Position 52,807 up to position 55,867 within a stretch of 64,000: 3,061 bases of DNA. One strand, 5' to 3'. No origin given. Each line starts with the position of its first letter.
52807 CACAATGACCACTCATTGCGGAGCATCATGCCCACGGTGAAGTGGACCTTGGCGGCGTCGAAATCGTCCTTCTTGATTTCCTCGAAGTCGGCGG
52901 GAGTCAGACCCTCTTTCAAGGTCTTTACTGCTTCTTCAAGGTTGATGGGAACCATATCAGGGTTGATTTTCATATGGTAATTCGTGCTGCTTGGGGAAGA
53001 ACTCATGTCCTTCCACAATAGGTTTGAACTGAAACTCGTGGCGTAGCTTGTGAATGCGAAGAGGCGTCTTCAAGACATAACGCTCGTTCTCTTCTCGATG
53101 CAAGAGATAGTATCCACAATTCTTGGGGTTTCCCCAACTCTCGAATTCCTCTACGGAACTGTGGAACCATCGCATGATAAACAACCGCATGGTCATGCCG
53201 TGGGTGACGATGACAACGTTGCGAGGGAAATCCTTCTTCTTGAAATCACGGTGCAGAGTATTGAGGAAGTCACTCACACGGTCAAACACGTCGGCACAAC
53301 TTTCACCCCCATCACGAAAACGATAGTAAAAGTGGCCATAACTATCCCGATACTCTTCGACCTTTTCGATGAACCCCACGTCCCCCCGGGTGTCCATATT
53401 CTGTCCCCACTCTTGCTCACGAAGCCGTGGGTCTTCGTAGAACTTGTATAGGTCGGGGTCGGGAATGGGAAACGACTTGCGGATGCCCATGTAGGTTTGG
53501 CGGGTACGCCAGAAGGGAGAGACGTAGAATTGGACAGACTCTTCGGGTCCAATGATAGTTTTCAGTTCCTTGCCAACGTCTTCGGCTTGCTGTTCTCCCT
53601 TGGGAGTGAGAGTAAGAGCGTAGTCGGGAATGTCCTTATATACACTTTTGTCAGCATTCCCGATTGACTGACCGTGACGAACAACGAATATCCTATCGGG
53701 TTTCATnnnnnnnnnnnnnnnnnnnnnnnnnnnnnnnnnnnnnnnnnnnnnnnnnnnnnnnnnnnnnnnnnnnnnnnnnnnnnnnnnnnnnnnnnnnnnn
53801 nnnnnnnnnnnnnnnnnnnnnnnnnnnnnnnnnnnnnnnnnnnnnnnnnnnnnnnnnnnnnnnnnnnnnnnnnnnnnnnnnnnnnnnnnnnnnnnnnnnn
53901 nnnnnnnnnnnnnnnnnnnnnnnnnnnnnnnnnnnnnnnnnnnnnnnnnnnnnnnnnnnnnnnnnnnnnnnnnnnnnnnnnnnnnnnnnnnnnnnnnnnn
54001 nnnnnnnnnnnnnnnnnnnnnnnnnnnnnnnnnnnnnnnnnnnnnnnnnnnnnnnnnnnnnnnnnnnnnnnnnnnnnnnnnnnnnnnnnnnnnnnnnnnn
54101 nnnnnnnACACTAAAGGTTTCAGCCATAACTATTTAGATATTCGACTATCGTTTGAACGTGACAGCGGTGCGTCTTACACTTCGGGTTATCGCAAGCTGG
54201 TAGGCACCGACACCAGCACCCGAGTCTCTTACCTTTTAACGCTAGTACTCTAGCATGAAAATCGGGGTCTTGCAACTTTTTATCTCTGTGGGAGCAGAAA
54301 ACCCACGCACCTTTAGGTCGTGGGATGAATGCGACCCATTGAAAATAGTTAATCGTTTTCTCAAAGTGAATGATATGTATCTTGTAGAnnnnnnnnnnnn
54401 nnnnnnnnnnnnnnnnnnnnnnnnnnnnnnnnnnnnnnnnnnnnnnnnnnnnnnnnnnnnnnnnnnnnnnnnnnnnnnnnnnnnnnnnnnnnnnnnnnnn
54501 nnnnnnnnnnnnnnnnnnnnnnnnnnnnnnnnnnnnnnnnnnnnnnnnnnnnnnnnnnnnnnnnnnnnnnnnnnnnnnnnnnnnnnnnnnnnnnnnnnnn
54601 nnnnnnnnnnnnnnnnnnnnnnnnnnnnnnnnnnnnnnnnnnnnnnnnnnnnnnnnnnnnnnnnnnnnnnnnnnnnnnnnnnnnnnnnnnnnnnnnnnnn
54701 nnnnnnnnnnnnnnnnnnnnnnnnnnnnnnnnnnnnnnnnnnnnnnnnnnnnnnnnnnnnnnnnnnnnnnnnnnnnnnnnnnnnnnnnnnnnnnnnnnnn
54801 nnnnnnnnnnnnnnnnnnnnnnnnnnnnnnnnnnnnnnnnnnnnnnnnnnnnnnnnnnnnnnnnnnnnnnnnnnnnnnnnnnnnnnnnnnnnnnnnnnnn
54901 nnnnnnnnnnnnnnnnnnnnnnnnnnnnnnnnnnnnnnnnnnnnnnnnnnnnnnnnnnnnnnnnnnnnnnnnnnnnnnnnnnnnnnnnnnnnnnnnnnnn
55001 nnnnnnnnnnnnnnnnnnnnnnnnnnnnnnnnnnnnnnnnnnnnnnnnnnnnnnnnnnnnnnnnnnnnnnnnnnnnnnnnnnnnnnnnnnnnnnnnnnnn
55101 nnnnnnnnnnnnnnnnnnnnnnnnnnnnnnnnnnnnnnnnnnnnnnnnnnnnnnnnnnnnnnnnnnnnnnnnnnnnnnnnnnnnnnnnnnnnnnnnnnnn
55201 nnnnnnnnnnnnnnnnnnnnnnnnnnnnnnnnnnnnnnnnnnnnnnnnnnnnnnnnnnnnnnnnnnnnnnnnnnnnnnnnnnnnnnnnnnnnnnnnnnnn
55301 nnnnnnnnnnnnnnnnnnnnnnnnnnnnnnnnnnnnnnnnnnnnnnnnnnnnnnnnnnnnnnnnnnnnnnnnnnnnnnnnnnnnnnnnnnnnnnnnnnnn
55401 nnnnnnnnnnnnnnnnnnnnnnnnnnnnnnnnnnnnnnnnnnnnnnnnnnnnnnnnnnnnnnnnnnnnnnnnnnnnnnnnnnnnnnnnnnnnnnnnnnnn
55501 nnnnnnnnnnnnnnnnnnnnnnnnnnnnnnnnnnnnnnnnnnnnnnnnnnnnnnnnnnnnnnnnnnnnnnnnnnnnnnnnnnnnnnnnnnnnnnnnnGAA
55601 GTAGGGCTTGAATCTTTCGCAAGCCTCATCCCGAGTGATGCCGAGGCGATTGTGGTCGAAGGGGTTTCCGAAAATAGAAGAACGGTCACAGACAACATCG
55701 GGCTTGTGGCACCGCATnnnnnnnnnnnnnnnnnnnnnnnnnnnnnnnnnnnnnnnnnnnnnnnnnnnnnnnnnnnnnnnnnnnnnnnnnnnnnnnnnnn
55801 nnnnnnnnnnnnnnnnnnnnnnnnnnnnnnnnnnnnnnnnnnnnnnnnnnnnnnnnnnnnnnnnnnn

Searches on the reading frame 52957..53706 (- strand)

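Call 40: search_protein_families(library=pfam, proteins=[window:52957-53706:-], max_evalue=0.001)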
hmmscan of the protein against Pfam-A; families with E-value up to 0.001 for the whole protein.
window:52957-53706:- (249 aa): 1 family
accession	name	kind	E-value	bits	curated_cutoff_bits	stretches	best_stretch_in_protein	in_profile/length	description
PF00300.27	His_Phos_1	-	3.3e-28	99.1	21.7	1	6-212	1-189/194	Histidine phosphatase superfamily (branch 1)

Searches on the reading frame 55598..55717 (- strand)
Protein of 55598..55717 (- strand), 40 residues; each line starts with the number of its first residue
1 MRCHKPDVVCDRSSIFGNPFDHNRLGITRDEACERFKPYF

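Call 47: search_protein_families(library=pfam, proteins=[window:55598-55717:-], max_evalue=0.01)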
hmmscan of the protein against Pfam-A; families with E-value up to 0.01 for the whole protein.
seq(40 aa): 1 family
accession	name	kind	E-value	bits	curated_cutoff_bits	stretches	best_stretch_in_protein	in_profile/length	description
PF14216.11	DUF4326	-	3.1e-05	25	25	1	4-39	9-43/82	Domain of unknown function (DUF4326)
